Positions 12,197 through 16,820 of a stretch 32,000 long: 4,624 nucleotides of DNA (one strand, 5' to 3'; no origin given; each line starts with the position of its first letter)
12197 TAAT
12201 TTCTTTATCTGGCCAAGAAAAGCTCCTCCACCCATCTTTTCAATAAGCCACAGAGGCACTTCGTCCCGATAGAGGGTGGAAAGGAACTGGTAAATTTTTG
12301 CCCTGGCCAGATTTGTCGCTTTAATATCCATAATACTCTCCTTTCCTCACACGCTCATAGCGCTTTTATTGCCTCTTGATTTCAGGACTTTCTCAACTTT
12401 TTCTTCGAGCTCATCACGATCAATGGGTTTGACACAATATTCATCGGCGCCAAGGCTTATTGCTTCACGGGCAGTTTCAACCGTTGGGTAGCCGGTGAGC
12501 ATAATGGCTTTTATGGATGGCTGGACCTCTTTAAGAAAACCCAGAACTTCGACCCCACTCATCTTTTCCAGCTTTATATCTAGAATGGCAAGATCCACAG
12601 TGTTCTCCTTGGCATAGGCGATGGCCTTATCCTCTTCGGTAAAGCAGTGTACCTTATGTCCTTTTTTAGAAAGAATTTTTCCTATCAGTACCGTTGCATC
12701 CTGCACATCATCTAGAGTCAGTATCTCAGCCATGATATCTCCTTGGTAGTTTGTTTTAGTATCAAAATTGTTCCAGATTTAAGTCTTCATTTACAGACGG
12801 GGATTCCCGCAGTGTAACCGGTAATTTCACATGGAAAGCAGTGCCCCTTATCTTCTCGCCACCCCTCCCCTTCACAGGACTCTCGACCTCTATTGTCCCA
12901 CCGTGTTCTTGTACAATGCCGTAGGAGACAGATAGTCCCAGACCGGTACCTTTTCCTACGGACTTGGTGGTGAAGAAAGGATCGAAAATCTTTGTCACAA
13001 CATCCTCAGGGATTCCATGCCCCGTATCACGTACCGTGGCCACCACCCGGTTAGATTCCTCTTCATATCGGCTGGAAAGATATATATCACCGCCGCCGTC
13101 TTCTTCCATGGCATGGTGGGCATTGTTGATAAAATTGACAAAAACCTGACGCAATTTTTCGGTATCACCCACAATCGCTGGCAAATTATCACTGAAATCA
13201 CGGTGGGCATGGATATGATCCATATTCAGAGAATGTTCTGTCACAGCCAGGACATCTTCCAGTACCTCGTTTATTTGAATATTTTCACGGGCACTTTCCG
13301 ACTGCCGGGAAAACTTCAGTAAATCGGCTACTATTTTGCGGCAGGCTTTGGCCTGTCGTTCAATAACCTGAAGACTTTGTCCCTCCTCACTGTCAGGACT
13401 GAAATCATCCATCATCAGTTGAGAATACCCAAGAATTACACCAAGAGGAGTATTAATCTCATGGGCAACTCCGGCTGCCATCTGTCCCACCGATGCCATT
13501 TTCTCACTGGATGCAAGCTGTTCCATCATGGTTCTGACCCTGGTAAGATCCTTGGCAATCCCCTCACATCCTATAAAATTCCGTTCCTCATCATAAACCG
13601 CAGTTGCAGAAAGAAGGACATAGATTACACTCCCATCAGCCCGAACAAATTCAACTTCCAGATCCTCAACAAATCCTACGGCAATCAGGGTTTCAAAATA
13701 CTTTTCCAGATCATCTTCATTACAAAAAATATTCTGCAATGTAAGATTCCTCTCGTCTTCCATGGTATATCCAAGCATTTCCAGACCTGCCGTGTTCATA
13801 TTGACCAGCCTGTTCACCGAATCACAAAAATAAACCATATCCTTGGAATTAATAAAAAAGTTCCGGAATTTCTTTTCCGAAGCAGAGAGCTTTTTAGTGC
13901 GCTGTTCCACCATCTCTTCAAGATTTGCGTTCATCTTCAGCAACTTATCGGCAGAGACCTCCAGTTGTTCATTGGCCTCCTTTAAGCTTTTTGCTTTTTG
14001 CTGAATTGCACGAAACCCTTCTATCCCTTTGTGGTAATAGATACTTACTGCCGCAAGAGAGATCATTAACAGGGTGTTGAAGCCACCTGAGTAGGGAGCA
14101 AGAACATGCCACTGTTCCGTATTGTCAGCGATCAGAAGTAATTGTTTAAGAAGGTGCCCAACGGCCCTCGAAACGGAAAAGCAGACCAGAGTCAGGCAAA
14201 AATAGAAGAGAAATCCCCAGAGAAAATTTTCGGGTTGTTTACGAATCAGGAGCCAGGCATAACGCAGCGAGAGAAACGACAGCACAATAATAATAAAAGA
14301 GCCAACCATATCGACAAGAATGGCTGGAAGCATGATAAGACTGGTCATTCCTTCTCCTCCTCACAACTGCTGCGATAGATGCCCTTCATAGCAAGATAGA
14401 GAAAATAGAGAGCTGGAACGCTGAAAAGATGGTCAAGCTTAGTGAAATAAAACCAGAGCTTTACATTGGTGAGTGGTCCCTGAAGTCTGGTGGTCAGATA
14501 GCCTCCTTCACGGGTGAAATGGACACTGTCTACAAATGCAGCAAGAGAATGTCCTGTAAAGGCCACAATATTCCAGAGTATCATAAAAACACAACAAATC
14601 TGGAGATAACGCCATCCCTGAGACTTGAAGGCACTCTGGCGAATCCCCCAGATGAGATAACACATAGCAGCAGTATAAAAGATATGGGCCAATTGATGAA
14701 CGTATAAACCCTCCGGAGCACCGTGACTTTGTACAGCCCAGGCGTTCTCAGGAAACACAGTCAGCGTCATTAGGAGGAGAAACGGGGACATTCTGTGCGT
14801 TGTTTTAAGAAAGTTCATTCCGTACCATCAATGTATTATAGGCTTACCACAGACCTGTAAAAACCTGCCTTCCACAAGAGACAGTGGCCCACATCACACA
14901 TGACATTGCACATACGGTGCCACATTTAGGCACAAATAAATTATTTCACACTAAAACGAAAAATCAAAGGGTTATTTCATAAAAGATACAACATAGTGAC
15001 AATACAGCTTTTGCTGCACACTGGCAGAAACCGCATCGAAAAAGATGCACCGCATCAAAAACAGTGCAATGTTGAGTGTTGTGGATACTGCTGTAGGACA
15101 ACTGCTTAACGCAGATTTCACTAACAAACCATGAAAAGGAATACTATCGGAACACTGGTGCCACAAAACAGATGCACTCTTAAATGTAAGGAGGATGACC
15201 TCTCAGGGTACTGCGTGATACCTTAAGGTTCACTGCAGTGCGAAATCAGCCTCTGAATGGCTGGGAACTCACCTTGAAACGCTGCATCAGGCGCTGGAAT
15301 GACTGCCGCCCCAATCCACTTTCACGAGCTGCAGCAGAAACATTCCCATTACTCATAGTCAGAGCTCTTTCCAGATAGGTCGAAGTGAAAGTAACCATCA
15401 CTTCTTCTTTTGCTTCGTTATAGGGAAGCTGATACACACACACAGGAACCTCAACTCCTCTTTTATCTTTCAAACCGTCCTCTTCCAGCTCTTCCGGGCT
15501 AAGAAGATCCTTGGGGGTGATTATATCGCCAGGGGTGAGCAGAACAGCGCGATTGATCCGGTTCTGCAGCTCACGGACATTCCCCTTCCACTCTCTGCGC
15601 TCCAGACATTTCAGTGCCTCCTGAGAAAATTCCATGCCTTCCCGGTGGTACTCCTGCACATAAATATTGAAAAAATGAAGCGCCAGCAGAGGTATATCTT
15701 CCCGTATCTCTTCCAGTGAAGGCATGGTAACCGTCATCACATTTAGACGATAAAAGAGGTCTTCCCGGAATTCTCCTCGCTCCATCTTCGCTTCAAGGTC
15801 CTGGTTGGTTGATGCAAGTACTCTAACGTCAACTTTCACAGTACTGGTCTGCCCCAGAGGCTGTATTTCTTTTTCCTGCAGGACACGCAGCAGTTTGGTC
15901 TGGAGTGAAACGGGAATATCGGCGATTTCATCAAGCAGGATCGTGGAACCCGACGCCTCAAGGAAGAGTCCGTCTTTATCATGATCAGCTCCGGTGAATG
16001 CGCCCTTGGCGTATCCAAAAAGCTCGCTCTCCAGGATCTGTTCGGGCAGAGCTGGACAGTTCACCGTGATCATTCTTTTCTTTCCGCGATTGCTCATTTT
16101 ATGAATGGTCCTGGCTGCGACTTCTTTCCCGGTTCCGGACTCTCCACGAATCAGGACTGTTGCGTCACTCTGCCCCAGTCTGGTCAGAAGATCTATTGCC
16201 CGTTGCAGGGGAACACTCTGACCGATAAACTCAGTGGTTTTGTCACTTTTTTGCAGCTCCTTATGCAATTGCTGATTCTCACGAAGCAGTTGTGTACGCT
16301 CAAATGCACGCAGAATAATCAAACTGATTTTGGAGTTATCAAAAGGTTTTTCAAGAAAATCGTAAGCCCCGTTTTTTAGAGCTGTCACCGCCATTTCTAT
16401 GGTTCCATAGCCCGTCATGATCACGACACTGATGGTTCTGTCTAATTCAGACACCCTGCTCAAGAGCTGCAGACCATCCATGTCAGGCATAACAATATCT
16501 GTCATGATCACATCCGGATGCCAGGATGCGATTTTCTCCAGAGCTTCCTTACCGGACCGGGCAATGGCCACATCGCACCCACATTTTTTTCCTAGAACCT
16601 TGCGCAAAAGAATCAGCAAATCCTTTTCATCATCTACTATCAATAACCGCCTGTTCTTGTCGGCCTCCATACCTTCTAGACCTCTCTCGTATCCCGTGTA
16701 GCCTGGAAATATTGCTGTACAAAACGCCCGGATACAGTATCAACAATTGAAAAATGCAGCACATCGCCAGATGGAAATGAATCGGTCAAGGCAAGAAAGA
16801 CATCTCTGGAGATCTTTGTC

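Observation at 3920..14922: Sigma-54-driven eight-gene operon encoding a molybdoenzyme / NapH-like / TauE-like membrane system with no canonical counterpart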

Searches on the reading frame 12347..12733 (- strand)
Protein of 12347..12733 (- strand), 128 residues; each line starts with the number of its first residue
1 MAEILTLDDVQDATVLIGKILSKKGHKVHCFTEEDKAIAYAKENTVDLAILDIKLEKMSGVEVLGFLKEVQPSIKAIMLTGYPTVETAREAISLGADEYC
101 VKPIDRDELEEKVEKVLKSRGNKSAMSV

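Call 4: search_protein_families(library=pfam, proteins=[window:12347-12733:-], max_evalue=0.01)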
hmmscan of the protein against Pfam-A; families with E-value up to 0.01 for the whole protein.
window:12347-12733:- (128 aa): 1 family
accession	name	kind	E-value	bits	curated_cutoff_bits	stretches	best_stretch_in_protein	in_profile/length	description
PF00072.30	Response_reg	-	7e-23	81.4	30.2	1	4-114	1-111/111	Response regulator receiver domain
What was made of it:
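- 12347..12733 (-): g3: single-domain receiver (CheY-like). Pfam Response_reg at 81 bits (call 4).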

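Call 5: search_protein_families(library=ncbifam, proteins=[window:12347-12733:-], max_evalue=0.01)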
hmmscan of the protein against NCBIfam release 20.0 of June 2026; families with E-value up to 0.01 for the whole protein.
window:12347-12733:- (128 aa): 94 families (the best 25 are shown)
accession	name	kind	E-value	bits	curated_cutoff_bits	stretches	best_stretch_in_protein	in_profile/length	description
NF008469.0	PRK11361.1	equivalog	3.3e-20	72.2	714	1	3-123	6-126/461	acetoacetate metabolism transcriptional regulator AtoC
NF051870.1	NAssimRespRegNtrX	equivalog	1.9e-19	69.9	600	1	1-118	1-120/452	nitrogen assimilation response regulator NtrX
NF033791.1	ActR_PrrA_rreg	equivalog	2.3e-18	66.8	250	1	4-116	4-116/173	ActR/PrrA/RegA family redox response regulator transcription factor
NF007689.0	PRK10365.1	equivalog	2.9e-18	65.9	760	1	4-118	8-122/441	sigma-54-dependent response regulator transcription factor ZraR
NF053512.1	nitric_RR_NosR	exception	3.8e-17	62.4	400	1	4-120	1-118/422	response regulator c-di-GMP phosphodiesterase, NosR family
NF041946.1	LuxO_transreg_Vib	equivalog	2.4e-16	59.6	800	1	9-123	4-118/463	quorum-sensing sigma-54 dependent transcriptional regulator LuxO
NF045944.1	ResRegRpaBCyano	equivalog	2.2e-15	56.6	330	1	8-123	4-118/229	response regulator transcription factor RpaB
TIGR02154.1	PhoB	equivalog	5.2e-15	55.4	296.2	1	3-122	4-125/226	phosphate regulon transcriptional regulator PhoB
TIGR01818.1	ntrC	equivalog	9.1e-15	54.4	558.6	1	4-124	1-121/463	nitrogen regulation protein NR(I)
NF047793.1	ResRegPgtA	equivalog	1.3e-14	53.9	650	1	3-122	7-126/414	two-component system response regulator PgtA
TIGR01387.1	cztR_silR_copR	subfamily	1.5e-14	54.2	279.2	1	4-123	1-120/218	heavy metal response regulator transcription factor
NF051850.1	RespRegRprY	equivalog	2.5e-14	53.3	370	1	4-122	7-126/234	response regulator transcription factor RprY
NF041734.1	resp_reg_RppA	equivalog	7e-14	51.7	250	1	4-115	3-116/229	two-component system response regulator RppA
NF012227.0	AdeR_RR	equivalog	9.9e-14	51.4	340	1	3-120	13-129/239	efflux system response regulator transcription factor AdeR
NF033117.2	vanR_ACDEGLN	exception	1.1e-13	51.2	350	1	4-118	1-114/226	VanR-ABDEGLN family response regulator transcription factor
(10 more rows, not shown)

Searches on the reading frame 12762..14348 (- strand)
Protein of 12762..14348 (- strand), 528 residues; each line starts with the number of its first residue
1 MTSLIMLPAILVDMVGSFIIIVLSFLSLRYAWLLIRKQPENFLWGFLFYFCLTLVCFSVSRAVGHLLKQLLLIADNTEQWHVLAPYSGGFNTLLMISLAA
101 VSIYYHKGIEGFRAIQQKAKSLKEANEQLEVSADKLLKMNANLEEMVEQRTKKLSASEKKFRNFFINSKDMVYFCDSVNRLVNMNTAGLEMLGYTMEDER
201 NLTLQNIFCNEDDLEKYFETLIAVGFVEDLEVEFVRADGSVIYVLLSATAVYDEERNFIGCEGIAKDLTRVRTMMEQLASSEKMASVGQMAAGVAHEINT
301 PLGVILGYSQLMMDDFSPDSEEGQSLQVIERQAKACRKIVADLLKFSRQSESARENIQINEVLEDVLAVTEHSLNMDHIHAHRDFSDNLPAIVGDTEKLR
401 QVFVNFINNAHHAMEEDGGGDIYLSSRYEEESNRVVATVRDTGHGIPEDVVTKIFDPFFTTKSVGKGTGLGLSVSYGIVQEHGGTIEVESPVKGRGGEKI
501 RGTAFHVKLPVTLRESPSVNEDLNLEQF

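Call 4: search_protein_families(library=pfam, proteins=[window:12762-14348:-], max_evalue=0.01)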
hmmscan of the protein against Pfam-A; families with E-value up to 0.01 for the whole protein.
window:12762-14348:- (528 aa): 8 families
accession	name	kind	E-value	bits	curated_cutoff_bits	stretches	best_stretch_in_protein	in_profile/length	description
PF02518.31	HATPase_c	-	1.3e-23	84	26.4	1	394-512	1-110/111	Histidine kinase-, DNA gyrase B-, and HSP90-like ATPase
PF00512.31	HisKA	-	1.4e-16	60.7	26.9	1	288-349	3-63/66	His Kinase A (phospho-acceptor) domain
PF13426.13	PAS_9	-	8.4e-14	52.1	27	1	170-269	2-102/103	PAS domain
PF08447.18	PAS_3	-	3.2e-06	27.8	25.6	1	182-264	2-88/89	PAS fold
PF00989.32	PAS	-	5.8e-06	26.7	22.6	1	161-267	3-112/113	PAS fold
PF08448.16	PAS_4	-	4.2e-05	24.2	23.1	1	167-272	3-109/110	PAS fold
PF13188.13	PAS_8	-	0.0019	18.5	21.8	1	160-209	2-51/65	PAS domain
PF14501.12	HATPase_c_5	-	0.0027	18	22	1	399-489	6-89/102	GHKL domain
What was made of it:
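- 12762..14348 (-): g2: membrane-anchored PAS histidine kinase with a complete HisKA and ATPase core. Pfam (call 4).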

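Call 5: search_protein_families(library=ncbifam, proteins=[window:12762-14348:-], max_evalue=0.01)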
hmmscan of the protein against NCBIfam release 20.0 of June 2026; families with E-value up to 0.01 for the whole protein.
window:12762-14348:- (528 aa): 80 families (the best 25 are shown)
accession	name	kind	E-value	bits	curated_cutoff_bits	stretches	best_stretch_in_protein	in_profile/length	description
NF008468.0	PRK11360.1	equivalog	8e-75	252.4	646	1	94-513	206-610/616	two-component system sensor histidine kinase AtoS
NF052574.1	HisKinEspCMyxo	equivalog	3.3e-52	177.7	1200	1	90-512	222-638/785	serine histidine kinase EspC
NF010411.0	PRK13837.1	equivalog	3.4e-52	177.5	647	1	267-519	430-683/828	two-component system VirA-like sensor kinase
NF046020.1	HisKinCckABruc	equivalog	2.1e-49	168.2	1000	1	148-520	335-716/868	cell cycle histidine kinase CckA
NF007688.0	PRK10364.1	equivalog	4.2e-48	164.2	479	1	272-514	225-454/460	two-component system sensor histidine kinase ZraS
NF052573.1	HisKinEspAMyxo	equivalog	1.8e-45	155.2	1400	1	152-515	246-615/755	serine histidine kinase EspA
NF047466.1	hybrid_RR_LvrB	exception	4.4e-45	154.5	500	1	274-491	139-363/377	hybrid histidine kinase/response regulator LvrB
NF038348.1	T2SS_HK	subfamily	7.6e-45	153.4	450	2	335-511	410-573/574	histidine kinase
NF046026.1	HisKinCckACaul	equivalog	1.9e-41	142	1000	1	266-515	281-536/678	cell cycle histidine kinase CckA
NF046044.1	PnpS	equivalog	3.3e-40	138.3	400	1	122-510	12-390/390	two-component system histidine kinase PnpS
NF010076.0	PRK13557.1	subfamily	4.1e-40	137.7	631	1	179-493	53-383/540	histidine kinase famiy protein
TIGR02956.1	TMAO_torS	equivalog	1.2e-35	122.9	676.5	1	291-512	468-683/967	TMAO reductase system sensor histidine kinase/response regulator TorS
NF053867.1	SprKinKinDBac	equivalog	1.5e-33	116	775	1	273-511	271-497/500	sporulation kinase KinD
NF047497.1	HK_LIC_12097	equivalog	2.2e-33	115.5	500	1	265-491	128-354/367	LIC_12097 family sensor histidine kinase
NF008302.0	PRK11091.1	equivalog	2.3e-33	115.4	838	1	121-514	114-508/779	aerobic respiration two-component sensor histidine kinase ArcB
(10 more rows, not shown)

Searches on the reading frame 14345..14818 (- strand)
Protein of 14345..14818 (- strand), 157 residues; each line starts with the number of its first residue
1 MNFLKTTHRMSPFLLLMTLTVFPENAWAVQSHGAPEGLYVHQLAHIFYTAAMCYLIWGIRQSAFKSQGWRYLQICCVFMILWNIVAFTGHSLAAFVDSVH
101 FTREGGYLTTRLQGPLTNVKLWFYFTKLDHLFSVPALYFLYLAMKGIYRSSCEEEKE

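Call 4: search_protein_families(library=pfam, proteins=[window:14345-14818:-], max_evalue=0.01)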
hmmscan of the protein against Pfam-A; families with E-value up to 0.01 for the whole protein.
window:14345-14818:- (157 aa): 0 families

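Call 5: search_protein_families(library=ncbifam, proteins=[window:14345-14818:-], max_evalue=0.01)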
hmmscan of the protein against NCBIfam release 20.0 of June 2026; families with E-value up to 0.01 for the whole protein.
window:14345-14818:- (157 aa): 0 families

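Call 38: search_protein_families(library=pfam, proteins=[window:14345-14818:-], max_evalue=5)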
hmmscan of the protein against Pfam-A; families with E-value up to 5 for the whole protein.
window:14345-14818:- (157 aa): 0 families

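Call 69: search_solved_structures(query=A3, max_evalue=10)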
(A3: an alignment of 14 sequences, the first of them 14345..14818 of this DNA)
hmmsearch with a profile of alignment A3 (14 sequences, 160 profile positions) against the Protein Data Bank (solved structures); distinct sequences matched with E-value up to 10: 3.
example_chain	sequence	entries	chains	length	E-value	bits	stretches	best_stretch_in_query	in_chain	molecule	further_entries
2wu2_C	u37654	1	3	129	0.011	18.6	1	39-127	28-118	SUCCINATE DEHYDROGENASE CYTOCHROME B556 SUBUNIT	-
1nek_C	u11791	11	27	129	0.018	18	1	39-127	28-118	Succinate dehydrogenase cytochrome b-556 subunit | Succinate dehydrogenase cytochrome b556 subunit | Succinate dehydrogenase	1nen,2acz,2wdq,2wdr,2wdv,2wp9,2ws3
5m86_A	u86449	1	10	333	0.16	14.9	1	86-138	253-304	Ta1207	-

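Call 70: search_solved_structures(query=A3, max_evalue=0.05, show_alignments=1)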
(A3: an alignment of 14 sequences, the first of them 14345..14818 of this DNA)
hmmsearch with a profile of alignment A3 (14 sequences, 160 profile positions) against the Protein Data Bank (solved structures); distinct sequences matched with E-value up to 0.05: 2.
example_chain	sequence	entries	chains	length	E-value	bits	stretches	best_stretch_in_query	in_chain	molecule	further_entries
2wu2_C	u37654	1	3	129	0.011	18.6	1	39-127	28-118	SUCCINATE DEHYDROGENASE CYTOCHROME B556 SUBUNIT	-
1nek_C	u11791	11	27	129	0.018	18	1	39-127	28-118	Succinate dehydrogenase cytochrome b-556 subunit | Succinate dehydrogenase cytochrome b556 subunit | Succinate dehydrogenase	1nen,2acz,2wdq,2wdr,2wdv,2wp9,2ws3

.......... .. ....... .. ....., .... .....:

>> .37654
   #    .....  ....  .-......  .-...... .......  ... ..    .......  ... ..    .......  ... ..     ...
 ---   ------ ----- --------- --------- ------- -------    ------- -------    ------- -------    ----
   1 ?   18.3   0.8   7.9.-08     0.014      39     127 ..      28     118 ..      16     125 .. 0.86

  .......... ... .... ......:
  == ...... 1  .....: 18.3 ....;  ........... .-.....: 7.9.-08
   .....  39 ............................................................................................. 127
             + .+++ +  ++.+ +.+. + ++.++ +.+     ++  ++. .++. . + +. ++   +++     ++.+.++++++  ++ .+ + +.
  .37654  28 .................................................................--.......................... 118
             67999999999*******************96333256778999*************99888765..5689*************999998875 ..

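Call 97: search_protein_families(library=pfam, alignment_id=A3, max_evalue=1)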
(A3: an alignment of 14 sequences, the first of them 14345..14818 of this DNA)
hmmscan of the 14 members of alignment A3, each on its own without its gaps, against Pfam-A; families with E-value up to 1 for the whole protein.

A. member 1, window:14345-14818:- (157 aa): 0 families

B. families by the number of members that match (of 14 scanned): 3 families
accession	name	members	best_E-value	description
PF13567.11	DUF4131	2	0.021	Domain of unknown function (DUF4131)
PF10260.14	SAYSvFN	1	0.11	Uncharacterized conserved domain (SAYSvFN)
PF22571.1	LiaI-LiaF-TM_PspC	1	0.9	PspC transmembrane region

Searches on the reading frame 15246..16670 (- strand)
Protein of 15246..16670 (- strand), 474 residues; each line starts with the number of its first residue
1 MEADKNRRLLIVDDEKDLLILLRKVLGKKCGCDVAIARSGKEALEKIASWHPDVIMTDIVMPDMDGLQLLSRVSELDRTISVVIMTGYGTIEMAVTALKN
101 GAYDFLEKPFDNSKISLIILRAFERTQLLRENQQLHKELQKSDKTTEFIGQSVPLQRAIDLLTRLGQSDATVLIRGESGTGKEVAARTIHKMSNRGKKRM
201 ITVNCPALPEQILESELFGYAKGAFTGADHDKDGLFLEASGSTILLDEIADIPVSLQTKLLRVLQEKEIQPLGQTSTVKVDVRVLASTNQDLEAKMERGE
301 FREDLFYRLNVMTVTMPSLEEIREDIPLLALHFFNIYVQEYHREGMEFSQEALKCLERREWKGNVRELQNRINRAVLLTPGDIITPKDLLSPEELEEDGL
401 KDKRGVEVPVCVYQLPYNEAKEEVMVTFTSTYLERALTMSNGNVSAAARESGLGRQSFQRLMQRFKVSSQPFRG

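Call 4: search_protein_families(library=pfam, proteins=[window:15246-16670:-], max_evalue=0.01)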
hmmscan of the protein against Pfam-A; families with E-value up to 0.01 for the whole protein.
window:15246-16670:- (474 aa): 8 families
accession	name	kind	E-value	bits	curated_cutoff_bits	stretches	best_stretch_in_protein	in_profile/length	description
PF00158.32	Sigma54_activat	-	1.7e-65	220.2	20.2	1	149-314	2-167/168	Sigma-54 interaction domain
PF00072.30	Response_reg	-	7e-29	100.7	30.2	1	10-116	2-107/111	Response regulator receiver domain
PF25601.1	AAA_lid_14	-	3e-20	72.3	27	1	323-392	4-71/87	AAA+ ATPase lid domain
PF14532.12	Sigma54_activ_2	-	2e-16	60.9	25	1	149-319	1-138/138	Sigma-54 interaction domain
PF07728.20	AAA_5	-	7e-07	29.8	22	1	172-290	2-123/139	AAA domain (dynein-related subfamily)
PF07724.20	AAA_2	-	7.2e-06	26.6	27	1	170-297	4-132/166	AAA domain (Cdc48 subfamily)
PF07726.17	AAA_3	-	3.3e-05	24.2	27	1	172-289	2-111/131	ATPase family associated with various cellular activities (AAA)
PF02954.25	HTH_8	-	5.6e-05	23.2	22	1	432-465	9-42/42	Bacterial regulatory protein, Fis family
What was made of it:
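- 15246..16670 (-): Sigma-54 enhancer-binding response regulator (receiver, AAA+ domain with GAFTGA, HTH_8). Pfam Sigma54_activat at 220 bits (call 4).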

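Call 5: search_protein_families(library=ncbifam, proteins=[window:15246-16670:-], max_evalue=0.01)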
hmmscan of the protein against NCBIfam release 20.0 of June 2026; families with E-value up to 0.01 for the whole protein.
window:15246-16670:- (474 aa): 118 families (the best 25 are shown)
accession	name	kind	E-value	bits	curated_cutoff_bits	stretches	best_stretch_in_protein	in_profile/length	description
NF008469.0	PRK11361.1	equivalog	8.8e-122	407.1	714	1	6-466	4-455/461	acetoacetate metabolism transcriptional regulator AtoC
TIGR02915.1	PEP_resp_reg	equivalog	4.8e-117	391.5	502.6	1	9-467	1-444/445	PEP-CTERM-box response regulator transcription factor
TIGR01818.1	ntrC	equivalog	3.1e-116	388.9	558.6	1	10-462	2-460/463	nitrogen regulation protein NR(I)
NF051870.1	NAssimRespRegNtrX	equivalog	9.8e-112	374.1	600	1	9-463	4-448/452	nitrogen assimilation response regulator NtrX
NF011695.0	PRK15115.1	equivalog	2.5e-109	366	763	1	3-473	3-444/445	two-component system response regulator GlrR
NF007689.0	PRK10365.1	equivalog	7.2e-104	348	760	1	6-456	5-433/441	sigma-54-dependent response regulator transcription factor ZraR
NF008176.1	PRK10923.1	equivalog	5.7e-100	335.1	620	1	9-462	6-463/469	nitrogen regulation protein NR(I)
NF041946.1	LuxO_transreg_Vib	equivalog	1.9e-97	327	800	1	12-464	2-459/463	quorum-sensing sigma-54 dependent transcriptional regulator LuxO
NF049963.1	RespRegFlgRCampy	domain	2.2e-95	320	750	1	10-391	4-379/429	fla regulon two-component system response regulator FlgR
TIGR01817.1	nifA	equivalog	9.3e-94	315.1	528.85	1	129-391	180-440/534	nif-specific transcriptional activator NifA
NF003451.0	PRK05022.1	equivalog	1.1e-91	308.1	476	1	129-467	173-510/512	nitric oxide reductase transcriptional regulator NorR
NF050807.1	TransRegFlbDCaul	equivalog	1.2e-89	301.3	750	1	8-440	2-408/454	sigma-54-dependent transcriptional regulator FlbD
NF041552.1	TF_PrdR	equivalog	3.9e-89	299.5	795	1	134-449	257-560/577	sigma-54 dependent transcriptional regulator PrdR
NF038308.1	RNA_repair_RtcR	equivalog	1.5e-83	281.4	650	1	92-398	124-439/530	RNA repair transcriptional activator RtcR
NF011958.0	PRK15429.1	equivalog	4.8e-75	253.5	830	1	126-384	358-617/692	formate hydrogenlyase transcriptional activator FlhA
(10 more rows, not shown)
